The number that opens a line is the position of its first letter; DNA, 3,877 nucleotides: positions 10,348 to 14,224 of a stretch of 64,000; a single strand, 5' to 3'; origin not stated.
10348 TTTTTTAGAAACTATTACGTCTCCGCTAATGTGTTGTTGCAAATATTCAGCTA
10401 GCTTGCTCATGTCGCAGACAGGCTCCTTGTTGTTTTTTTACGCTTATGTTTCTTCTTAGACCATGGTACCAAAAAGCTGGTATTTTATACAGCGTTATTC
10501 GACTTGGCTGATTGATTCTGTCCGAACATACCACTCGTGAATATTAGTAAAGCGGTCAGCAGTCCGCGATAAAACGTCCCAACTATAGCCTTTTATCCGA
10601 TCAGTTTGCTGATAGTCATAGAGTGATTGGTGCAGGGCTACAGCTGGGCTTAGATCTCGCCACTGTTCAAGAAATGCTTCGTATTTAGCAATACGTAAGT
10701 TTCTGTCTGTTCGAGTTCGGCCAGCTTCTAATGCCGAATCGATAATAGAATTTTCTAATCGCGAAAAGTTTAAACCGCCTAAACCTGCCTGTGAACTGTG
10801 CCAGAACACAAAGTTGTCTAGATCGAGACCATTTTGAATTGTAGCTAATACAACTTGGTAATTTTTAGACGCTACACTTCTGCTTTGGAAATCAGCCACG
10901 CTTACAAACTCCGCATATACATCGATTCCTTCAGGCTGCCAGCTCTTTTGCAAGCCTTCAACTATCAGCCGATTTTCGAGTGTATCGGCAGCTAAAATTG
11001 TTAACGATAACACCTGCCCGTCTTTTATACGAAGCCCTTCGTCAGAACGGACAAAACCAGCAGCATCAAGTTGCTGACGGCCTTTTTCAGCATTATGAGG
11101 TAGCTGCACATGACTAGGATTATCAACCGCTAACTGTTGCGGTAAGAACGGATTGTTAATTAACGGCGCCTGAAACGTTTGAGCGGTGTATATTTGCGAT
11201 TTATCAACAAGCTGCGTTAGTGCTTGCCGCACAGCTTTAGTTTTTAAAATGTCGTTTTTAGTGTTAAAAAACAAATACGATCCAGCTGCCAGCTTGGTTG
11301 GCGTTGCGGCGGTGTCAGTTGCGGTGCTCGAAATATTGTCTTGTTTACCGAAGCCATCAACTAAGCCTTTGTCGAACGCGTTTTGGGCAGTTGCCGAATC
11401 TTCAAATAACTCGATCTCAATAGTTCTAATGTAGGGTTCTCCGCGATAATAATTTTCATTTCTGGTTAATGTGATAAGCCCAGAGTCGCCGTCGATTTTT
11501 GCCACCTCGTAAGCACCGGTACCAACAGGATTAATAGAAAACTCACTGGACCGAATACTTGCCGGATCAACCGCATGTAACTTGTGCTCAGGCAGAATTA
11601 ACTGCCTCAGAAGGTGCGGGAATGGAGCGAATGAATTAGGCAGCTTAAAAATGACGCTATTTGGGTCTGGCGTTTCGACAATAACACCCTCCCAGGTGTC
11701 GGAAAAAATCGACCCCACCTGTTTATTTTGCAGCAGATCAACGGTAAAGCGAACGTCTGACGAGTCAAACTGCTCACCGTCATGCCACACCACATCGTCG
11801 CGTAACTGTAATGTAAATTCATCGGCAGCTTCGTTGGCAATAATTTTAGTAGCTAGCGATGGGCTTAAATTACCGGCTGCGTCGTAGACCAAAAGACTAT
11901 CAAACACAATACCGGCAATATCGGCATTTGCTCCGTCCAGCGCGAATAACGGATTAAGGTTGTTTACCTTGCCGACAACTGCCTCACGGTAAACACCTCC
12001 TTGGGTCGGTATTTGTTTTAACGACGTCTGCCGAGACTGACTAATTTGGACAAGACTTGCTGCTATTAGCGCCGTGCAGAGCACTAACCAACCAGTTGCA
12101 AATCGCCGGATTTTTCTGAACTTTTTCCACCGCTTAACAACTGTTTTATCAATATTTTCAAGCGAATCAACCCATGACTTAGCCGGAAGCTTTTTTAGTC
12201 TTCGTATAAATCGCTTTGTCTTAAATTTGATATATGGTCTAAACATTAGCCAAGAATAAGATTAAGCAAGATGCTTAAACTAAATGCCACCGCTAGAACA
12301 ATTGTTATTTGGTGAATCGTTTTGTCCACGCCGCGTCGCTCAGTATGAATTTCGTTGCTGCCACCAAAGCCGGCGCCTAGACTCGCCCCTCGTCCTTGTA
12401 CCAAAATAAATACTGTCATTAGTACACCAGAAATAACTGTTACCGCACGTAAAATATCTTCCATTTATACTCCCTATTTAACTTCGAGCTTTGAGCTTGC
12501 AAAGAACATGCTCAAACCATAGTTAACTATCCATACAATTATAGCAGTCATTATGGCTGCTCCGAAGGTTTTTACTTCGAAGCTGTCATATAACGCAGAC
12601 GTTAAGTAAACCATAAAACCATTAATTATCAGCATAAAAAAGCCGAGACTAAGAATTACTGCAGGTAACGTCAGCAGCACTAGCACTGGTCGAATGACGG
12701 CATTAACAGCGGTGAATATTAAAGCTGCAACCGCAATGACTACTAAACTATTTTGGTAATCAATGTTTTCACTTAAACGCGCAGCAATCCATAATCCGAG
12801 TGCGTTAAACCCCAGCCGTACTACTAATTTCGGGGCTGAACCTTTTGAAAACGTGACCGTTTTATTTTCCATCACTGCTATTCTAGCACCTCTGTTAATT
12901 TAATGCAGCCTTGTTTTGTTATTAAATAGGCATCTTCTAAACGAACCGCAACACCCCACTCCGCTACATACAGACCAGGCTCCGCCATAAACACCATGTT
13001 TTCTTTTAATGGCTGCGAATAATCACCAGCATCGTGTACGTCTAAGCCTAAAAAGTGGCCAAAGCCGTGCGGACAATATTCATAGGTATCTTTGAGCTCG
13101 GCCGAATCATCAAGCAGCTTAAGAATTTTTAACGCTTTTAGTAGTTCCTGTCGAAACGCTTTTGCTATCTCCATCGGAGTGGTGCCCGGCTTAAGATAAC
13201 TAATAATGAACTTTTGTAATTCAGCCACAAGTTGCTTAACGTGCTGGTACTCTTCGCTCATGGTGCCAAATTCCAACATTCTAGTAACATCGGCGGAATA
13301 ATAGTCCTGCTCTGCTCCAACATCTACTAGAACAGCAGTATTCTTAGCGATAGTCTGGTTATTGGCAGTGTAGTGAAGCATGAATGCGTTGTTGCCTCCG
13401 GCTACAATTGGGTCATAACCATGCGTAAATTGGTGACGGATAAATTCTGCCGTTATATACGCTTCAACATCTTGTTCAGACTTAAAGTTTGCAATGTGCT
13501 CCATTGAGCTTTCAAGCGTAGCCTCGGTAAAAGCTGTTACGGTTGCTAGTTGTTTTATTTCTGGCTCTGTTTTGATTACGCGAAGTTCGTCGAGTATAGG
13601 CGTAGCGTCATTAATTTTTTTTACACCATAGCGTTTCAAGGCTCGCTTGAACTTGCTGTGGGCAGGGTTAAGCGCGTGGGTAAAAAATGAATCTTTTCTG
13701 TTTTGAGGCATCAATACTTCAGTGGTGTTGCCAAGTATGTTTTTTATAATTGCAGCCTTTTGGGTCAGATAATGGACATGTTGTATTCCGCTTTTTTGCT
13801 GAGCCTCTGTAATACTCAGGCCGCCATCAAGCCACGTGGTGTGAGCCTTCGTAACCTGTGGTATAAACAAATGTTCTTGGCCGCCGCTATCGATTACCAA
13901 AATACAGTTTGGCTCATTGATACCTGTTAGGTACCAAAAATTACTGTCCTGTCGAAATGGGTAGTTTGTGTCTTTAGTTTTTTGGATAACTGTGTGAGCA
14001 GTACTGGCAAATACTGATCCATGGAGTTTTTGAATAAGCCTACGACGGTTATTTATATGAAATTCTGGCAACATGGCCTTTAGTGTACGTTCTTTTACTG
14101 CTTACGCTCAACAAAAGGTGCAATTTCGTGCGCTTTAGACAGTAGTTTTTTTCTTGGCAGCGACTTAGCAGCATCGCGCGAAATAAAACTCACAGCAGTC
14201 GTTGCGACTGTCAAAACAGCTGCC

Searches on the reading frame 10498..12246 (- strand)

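Call 52: search_protein_families(library=pfam, proteins=[window:10498-12246:-])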
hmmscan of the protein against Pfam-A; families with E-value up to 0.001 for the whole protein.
window:10498-12246:- (583 aa): 1 family
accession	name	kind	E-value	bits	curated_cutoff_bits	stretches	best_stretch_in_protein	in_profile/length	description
PF00496.27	SBP_bac_5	-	3.8e-52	178.1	32.4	1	127-483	2-360/368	Bacterial extracellular solute-binding proteins, family 5 Middle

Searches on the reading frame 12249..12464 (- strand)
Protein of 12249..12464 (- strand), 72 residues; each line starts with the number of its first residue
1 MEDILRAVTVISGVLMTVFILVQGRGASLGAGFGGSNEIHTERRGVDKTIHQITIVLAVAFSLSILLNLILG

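Call 52: search_protein_families(library=pfam, proteins=[window:12249-12464:-])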
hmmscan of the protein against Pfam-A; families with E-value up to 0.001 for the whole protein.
window:12249-12464:- (72 aa): 1 family
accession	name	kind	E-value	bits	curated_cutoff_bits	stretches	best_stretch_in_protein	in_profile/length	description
PF03840.19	SecG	-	3.2e-10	40.4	29.2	1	4-67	1-66/70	Preprotein translocase SecG subunit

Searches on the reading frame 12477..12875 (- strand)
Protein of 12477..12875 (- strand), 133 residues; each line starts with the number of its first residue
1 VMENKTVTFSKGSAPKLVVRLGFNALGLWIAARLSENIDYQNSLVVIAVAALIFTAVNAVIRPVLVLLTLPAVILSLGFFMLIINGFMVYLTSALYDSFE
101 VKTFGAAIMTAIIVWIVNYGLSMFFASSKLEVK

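Call 52: search_protein_families(library=pfam, proteins=[window:12477-12875:-])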
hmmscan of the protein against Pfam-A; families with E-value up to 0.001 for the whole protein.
window:12477-12875:- (133 aa): 1 family
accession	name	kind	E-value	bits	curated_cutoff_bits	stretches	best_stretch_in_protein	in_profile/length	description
PF04020.18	Phage_holin_4_2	-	1.3e-25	90.4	28.8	1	16-118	2-103/105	Mycobacterial 4 TMS phage holin, superfamily IV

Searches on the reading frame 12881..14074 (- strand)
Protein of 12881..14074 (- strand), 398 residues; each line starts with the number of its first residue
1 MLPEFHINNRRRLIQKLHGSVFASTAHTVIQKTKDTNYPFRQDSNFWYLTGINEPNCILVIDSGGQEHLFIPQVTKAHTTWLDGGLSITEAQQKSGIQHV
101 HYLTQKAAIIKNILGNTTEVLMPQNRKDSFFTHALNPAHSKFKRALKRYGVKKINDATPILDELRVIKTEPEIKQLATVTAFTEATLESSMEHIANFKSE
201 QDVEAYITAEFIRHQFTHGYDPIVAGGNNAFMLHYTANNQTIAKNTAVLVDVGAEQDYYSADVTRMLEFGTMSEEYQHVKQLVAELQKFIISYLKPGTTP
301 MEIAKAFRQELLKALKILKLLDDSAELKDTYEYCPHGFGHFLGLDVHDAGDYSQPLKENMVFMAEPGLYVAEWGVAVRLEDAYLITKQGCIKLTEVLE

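Call 52: search_protein_families(library=pfam, proteins=[window:12881-14074:-])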
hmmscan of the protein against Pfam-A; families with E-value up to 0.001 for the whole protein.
window:12881-14074:- (398 aa): 2 families
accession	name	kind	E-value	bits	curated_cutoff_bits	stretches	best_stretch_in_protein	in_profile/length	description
PF00557.29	Peptidase_M24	-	1e-42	146.7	23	1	180-387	7-208/208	Metallopeptidase family M24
PF05195.22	AMP_N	-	8.8e-27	93.7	24.6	1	6-118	1-118/121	Aminopeptidase P, N-terminal domain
